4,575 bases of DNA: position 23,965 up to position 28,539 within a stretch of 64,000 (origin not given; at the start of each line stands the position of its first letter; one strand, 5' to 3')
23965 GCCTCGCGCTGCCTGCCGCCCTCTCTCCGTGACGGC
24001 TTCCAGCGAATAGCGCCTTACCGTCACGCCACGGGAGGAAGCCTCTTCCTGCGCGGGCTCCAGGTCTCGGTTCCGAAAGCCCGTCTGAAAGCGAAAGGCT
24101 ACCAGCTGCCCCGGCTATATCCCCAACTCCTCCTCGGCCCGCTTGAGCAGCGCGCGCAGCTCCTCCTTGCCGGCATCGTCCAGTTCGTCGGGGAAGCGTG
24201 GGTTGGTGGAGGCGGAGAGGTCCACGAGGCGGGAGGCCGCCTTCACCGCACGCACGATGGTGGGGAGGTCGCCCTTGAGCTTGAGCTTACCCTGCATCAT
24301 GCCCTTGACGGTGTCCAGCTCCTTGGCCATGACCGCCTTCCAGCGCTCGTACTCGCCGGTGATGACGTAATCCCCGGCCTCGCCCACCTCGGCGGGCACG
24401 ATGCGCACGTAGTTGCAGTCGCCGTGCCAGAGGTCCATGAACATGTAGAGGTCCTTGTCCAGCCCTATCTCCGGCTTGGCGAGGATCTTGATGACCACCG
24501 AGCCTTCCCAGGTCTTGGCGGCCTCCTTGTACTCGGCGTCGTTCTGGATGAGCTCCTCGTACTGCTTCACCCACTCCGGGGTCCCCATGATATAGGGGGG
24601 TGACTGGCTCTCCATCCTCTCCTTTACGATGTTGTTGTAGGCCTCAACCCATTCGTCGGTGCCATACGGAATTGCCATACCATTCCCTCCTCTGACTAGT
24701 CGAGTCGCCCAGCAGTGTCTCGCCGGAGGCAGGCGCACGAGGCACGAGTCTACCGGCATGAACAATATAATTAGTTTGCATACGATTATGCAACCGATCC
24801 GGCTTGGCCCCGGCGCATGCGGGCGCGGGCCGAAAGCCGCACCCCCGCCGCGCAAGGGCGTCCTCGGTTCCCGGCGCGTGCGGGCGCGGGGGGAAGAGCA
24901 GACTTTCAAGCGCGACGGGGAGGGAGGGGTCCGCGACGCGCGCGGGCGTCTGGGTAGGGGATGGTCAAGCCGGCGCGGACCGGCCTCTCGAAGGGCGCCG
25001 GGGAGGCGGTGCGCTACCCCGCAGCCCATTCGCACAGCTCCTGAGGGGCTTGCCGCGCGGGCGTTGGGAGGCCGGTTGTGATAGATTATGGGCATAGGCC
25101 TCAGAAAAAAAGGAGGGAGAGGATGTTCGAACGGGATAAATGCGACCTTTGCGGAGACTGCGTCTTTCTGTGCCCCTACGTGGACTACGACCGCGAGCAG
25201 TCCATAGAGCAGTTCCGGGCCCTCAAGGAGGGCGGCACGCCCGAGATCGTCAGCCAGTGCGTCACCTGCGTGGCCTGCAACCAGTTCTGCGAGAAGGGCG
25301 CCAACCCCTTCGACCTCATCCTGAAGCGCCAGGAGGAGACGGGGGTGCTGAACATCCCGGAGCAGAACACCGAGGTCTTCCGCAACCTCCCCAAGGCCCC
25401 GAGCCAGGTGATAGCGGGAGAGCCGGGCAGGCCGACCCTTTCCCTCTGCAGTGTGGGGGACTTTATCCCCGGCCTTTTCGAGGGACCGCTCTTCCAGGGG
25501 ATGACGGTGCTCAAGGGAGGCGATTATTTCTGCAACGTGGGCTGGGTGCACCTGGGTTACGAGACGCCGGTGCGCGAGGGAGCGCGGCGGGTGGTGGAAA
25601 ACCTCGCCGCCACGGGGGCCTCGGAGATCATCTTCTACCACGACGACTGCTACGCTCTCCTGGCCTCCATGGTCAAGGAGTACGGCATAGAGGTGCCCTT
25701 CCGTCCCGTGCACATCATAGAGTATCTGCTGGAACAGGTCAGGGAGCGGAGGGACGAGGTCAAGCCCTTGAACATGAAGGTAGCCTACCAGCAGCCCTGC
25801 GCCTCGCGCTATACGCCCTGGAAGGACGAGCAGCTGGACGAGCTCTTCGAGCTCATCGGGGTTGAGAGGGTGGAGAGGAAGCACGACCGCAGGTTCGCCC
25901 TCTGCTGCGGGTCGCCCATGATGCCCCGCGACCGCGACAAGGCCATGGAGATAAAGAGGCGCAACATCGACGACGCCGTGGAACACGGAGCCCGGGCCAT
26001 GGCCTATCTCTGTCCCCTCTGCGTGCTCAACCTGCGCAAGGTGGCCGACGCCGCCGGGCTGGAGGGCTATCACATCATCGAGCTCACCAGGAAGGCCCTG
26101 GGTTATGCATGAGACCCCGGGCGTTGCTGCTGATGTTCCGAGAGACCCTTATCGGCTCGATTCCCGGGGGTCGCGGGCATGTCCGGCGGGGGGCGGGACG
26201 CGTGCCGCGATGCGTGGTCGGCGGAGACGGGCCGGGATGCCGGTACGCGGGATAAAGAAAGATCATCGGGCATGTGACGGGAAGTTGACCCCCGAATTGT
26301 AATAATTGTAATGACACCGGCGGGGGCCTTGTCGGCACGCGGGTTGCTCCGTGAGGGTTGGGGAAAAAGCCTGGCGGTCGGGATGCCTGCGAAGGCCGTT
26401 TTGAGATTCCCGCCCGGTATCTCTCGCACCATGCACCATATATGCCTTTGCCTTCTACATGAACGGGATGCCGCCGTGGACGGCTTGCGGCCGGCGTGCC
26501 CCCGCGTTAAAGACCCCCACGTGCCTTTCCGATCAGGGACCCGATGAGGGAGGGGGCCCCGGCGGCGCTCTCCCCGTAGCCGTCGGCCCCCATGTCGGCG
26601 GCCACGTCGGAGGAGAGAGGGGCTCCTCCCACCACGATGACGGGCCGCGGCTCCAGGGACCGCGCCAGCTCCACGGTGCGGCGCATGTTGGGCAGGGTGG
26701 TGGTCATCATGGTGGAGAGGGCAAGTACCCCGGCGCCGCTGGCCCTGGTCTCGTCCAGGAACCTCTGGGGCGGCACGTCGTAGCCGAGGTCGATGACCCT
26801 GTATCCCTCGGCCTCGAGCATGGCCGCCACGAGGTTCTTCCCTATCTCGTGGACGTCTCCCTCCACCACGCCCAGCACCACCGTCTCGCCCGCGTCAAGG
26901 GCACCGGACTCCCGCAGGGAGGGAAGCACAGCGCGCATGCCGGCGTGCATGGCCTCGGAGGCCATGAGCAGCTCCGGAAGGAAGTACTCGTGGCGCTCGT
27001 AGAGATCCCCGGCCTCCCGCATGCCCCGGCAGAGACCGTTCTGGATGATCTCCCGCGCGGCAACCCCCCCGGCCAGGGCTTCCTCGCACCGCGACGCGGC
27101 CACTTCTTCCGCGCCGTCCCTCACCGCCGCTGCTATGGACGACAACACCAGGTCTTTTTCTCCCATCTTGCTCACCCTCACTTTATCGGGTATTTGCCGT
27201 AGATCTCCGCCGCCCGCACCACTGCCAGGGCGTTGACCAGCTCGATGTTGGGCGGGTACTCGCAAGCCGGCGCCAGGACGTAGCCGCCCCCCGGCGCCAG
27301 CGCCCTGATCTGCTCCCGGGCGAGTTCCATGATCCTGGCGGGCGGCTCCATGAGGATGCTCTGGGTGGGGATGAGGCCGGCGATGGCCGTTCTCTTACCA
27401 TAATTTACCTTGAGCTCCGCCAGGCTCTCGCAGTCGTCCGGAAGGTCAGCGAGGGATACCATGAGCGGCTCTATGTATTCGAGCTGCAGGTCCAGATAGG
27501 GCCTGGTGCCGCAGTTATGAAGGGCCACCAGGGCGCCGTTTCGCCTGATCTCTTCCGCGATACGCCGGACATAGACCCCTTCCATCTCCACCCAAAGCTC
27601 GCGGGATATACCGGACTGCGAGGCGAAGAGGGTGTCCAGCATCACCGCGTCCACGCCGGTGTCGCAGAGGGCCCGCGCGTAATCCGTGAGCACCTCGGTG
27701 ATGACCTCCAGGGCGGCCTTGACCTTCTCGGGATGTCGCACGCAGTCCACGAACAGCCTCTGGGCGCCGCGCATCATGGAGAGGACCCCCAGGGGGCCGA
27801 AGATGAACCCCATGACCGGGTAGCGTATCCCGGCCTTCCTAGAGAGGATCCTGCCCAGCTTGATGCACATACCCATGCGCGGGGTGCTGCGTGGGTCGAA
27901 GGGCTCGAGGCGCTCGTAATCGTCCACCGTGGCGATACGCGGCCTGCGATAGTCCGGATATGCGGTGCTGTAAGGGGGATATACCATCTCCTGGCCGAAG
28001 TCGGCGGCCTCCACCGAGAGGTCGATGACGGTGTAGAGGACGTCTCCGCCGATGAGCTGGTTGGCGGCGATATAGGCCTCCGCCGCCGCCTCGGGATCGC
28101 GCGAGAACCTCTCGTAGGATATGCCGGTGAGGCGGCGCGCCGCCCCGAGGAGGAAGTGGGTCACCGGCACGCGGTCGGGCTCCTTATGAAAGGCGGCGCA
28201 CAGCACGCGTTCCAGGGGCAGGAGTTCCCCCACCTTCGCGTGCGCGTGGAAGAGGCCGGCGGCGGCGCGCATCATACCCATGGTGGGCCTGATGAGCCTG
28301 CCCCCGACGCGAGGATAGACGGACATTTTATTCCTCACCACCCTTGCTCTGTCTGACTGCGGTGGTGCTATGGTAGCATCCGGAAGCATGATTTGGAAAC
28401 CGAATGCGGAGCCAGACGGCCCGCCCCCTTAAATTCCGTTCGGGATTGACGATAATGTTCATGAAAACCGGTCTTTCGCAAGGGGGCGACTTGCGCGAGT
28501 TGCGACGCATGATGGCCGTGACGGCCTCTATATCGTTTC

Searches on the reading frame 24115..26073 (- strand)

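Call 58: search_protein_families(library=pfam, proteins=[window:24115-26073:-], max_evalue=0.00001)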
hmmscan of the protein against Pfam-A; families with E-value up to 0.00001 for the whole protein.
window:24115-26073:- (652 aa): 1 family
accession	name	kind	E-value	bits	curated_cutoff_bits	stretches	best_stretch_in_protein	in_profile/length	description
PF02036.22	SCP2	-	1.2e-09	38.9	21.3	1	507-605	3-92/101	SCP-2 sterol transfer family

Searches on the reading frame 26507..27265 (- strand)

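Call 58: search_protein_families(library=pfam, proteins=[window:26507-27265:-], max_evalue=0.00001)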
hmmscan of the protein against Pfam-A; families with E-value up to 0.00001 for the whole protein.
window:26507-27265:- (252 aa): 2 families
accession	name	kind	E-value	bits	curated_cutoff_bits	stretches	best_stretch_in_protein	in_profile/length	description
PF02310.24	B12-binding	-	1.5e-28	99.5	32.1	1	128-235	2-117/121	B12 binding domain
PF02607.22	B12-binding_2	-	3.6e-19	69.2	23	1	43-112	4-72/74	B12 binding domain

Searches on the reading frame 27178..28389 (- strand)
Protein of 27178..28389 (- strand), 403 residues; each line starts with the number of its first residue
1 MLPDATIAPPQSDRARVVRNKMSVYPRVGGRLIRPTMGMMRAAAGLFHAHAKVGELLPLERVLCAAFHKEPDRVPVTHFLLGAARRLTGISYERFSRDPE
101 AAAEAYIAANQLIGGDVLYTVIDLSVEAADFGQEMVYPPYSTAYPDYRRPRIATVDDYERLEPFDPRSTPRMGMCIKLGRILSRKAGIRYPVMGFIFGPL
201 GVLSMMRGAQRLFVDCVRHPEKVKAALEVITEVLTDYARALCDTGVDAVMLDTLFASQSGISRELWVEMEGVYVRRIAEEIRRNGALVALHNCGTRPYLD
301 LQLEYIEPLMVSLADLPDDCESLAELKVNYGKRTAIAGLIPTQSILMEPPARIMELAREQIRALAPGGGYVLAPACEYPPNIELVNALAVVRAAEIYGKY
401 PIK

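Call 58: search_protein_families(library=pfam, proteins=[window:27178-28389:-], max_evalue=0.00001)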
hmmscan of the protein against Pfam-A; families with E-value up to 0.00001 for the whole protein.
window:27178-28389:- (403 aa): 1 family
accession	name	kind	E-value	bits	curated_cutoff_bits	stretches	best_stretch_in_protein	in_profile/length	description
PF01208.23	URO-D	-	4.2e-50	171.1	23.9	1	59-395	3-344/346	Uroporphyrinogen decarboxylase (URO-D)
